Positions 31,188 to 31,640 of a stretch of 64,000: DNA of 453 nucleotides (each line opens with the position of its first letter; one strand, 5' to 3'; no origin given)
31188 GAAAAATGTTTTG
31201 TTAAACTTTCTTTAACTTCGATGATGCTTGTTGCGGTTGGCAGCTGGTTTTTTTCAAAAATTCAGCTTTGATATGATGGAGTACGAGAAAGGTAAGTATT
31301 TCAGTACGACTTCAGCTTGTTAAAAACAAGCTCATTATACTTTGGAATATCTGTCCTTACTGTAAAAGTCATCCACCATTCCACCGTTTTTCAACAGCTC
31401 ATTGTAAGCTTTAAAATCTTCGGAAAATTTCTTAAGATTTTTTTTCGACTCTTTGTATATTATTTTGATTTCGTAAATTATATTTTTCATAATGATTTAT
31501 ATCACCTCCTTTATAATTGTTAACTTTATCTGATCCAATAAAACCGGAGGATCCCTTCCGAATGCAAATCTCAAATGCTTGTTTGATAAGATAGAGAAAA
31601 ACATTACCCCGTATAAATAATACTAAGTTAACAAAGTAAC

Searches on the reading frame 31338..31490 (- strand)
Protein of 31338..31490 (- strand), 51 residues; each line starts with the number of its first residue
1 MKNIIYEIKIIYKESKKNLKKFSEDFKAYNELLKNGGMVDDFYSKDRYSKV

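Call 108: search_protein_families(library=pfam, proteins=[window:31338-31490:-], max_evalue=0.01)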
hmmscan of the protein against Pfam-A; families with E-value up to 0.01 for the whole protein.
window:31338-31490:- (51 aa): 1 family
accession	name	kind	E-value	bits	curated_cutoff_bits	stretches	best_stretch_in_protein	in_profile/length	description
PF14131.11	DUF4298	-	0.00048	20.6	27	1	5-49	1-46/87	Domain of unknown function (DUF4298)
